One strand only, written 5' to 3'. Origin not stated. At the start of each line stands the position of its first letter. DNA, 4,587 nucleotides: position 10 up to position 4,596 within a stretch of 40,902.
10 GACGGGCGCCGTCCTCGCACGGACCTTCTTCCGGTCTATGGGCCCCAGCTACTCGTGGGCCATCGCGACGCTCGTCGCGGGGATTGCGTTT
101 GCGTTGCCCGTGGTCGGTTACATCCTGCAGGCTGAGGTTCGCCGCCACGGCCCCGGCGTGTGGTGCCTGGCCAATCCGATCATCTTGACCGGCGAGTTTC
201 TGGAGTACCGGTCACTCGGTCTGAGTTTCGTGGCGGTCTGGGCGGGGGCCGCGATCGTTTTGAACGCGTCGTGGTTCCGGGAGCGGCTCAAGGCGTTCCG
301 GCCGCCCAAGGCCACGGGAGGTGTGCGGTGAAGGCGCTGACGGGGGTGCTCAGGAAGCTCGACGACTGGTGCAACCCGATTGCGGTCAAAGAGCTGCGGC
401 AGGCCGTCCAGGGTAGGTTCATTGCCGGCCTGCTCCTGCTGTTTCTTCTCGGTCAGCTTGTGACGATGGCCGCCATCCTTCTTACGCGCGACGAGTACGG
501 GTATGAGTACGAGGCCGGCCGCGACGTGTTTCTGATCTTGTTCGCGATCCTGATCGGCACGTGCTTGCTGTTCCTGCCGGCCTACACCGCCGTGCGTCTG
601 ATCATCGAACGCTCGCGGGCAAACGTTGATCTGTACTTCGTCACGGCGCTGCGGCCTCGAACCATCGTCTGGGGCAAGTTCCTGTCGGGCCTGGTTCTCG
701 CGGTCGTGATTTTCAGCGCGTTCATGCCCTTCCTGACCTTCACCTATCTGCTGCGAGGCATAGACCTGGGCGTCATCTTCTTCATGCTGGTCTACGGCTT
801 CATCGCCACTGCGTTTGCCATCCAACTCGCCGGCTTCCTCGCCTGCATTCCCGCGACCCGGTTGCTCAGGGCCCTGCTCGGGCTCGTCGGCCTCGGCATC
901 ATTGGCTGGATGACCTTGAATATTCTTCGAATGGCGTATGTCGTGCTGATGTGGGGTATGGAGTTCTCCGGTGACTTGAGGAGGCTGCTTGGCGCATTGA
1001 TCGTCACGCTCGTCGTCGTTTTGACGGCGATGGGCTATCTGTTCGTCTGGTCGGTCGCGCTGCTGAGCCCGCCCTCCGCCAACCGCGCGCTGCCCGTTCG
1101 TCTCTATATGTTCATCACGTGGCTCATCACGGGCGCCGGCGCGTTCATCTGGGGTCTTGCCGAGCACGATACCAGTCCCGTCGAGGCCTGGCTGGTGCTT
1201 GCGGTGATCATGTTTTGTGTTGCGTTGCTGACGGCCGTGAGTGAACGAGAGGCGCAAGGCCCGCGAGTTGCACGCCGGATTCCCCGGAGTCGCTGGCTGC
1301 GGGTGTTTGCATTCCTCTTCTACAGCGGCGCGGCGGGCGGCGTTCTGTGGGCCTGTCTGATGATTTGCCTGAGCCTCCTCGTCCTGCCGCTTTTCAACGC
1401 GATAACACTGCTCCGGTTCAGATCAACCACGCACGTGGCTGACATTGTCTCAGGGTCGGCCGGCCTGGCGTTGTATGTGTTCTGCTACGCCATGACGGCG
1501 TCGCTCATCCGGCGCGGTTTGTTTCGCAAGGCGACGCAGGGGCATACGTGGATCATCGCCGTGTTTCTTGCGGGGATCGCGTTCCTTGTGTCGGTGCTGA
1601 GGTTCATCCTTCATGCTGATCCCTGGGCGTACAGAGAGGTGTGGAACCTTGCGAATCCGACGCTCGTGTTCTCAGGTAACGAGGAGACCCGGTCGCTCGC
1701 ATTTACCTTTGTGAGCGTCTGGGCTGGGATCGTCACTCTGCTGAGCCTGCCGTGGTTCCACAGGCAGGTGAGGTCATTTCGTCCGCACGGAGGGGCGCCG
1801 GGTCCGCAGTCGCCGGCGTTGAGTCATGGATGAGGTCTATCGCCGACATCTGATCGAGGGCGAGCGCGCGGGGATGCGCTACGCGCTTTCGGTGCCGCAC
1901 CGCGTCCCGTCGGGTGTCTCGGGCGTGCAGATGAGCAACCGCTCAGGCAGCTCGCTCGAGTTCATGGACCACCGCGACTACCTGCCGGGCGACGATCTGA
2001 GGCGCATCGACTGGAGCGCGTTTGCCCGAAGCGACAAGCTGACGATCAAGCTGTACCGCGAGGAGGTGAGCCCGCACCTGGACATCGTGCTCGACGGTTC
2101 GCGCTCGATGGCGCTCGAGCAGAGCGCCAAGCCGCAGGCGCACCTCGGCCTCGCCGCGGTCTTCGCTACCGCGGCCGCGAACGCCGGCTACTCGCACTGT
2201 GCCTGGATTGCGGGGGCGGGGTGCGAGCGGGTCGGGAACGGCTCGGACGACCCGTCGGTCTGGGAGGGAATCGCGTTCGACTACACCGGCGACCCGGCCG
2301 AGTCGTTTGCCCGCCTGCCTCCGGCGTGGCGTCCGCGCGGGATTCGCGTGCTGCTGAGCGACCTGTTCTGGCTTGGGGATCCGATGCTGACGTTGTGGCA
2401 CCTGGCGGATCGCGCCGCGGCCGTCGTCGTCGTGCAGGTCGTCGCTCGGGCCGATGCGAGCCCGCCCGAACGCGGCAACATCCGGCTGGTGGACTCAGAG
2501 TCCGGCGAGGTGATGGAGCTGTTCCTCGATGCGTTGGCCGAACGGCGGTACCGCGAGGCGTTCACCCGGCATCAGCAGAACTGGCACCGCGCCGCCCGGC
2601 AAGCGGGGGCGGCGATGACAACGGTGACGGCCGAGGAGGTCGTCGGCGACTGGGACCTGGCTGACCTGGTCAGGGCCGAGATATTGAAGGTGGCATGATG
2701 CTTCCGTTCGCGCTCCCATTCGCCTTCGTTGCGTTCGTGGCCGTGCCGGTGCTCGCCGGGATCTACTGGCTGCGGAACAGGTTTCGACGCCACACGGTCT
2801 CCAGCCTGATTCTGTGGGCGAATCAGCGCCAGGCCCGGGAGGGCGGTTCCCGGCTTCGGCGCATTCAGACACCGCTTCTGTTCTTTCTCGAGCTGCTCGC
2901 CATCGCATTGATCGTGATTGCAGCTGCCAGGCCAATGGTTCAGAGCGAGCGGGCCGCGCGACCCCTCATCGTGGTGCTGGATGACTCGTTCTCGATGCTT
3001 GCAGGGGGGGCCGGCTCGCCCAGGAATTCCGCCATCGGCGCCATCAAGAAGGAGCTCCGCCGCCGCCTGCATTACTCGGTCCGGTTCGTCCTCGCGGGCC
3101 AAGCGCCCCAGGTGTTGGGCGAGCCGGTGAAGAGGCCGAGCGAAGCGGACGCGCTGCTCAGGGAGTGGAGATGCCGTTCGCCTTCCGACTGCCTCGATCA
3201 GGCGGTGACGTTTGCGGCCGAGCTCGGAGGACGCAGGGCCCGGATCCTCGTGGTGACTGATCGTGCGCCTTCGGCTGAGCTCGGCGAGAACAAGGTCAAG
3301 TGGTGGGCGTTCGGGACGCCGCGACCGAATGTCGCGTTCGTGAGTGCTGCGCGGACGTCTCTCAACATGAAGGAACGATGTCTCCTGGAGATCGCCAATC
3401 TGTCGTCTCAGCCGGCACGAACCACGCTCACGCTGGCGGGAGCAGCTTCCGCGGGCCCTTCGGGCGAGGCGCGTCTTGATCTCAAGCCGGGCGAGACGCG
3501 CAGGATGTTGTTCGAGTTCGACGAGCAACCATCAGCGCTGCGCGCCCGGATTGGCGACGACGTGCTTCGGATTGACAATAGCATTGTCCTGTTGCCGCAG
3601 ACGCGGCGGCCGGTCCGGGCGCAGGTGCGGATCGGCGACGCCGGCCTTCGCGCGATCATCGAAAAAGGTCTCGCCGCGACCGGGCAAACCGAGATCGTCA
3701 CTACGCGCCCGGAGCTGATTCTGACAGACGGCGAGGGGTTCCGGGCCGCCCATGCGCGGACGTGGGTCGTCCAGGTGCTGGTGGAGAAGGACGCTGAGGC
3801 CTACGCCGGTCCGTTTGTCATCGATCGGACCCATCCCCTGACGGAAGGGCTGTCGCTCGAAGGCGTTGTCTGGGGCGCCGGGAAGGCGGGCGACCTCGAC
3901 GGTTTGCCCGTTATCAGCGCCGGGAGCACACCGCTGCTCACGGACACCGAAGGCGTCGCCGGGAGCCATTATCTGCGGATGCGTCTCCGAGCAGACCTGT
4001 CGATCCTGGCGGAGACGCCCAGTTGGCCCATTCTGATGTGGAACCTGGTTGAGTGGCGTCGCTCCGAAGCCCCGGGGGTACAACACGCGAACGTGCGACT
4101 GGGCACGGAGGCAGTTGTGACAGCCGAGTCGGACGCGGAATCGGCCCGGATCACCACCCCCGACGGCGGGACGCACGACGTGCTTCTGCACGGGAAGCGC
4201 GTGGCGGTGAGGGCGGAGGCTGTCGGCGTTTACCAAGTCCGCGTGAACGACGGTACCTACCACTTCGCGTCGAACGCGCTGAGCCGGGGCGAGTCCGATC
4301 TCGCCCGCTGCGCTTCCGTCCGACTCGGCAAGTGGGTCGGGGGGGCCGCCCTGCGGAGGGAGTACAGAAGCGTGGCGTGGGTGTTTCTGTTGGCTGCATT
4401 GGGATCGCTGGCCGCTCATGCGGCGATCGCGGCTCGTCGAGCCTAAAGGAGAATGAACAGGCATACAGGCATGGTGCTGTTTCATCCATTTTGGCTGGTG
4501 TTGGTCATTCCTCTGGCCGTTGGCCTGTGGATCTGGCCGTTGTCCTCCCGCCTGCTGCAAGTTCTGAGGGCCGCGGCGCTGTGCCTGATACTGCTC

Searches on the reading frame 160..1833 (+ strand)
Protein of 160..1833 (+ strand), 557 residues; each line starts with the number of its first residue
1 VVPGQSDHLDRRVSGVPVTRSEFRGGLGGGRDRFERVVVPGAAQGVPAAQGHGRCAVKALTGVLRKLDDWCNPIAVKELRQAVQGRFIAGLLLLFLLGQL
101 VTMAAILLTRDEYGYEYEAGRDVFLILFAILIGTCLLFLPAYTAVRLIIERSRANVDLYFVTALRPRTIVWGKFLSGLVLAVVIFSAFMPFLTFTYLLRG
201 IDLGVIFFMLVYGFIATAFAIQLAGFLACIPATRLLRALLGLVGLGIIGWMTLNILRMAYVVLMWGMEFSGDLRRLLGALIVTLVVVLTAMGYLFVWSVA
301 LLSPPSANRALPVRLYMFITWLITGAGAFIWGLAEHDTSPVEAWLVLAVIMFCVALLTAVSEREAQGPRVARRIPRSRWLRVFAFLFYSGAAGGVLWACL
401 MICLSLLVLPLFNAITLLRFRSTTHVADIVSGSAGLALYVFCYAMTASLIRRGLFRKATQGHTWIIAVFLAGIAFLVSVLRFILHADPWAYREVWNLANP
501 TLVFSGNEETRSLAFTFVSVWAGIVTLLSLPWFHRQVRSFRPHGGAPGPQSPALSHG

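Call 12: search_protein_families(library=pfam, proteins=[window:160-1833:+])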
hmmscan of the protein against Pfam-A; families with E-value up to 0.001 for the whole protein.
window:160-1833:+ (557 aa): 0 families

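Call 30: search_protein_families(library=ncbifam, proteins=[window:160-1833:+], max_evalue=0.001)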
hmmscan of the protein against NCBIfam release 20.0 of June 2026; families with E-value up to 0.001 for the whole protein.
window:160-1833:+ (557 aa): 0 families

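Call 46: search_protein_families(library=pfam, proteins=[window:160-1833:+], max_evalue=1)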
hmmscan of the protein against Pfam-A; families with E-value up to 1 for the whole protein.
window:160-1833:+ (557 aa): 1 family
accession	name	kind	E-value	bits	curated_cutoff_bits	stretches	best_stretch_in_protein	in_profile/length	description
PF11067.13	DUF2868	-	0.18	11.7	26.8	1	276-307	40-70/315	Protein of unknown function (DUF2868)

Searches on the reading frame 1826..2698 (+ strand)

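Call 12: search_protein_families(library=pfam, proteins=[window:1826-2698:+])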
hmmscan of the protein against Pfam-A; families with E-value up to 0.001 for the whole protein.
window:1826-2698:+ (290 aa): 1 family
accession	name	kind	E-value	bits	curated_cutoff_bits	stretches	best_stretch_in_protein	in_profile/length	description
PF01882.25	DUF58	-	1.7e-21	76.9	23.4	1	48-251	1-215/216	Protein of unknown function DUF58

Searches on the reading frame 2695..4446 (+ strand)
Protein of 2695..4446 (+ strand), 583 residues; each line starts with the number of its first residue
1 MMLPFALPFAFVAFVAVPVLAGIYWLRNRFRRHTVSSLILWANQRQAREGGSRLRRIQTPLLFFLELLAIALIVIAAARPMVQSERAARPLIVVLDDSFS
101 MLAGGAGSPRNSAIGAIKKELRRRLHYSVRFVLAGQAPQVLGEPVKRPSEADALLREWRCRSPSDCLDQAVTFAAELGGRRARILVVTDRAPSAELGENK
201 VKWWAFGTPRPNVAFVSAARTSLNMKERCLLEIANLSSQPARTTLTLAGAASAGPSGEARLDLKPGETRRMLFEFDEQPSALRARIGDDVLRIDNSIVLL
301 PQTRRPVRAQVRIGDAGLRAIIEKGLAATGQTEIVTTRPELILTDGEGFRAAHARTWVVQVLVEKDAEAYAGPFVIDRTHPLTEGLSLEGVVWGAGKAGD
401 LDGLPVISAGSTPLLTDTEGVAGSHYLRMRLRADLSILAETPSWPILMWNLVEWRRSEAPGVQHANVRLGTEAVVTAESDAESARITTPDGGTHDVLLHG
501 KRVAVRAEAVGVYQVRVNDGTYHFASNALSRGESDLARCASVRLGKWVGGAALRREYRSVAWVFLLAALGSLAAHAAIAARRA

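Call 12: search_protein_families(library=pfam, proteins=[window:2695-4446:+])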
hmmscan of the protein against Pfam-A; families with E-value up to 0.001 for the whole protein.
window:2695-4446:+ (583 aa): 1 family
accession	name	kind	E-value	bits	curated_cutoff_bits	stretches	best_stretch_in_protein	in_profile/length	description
PF07584.16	BatA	-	2.2e-11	44.5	25.9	1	2-80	1-77/77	Aerotolerance regulator N-terminal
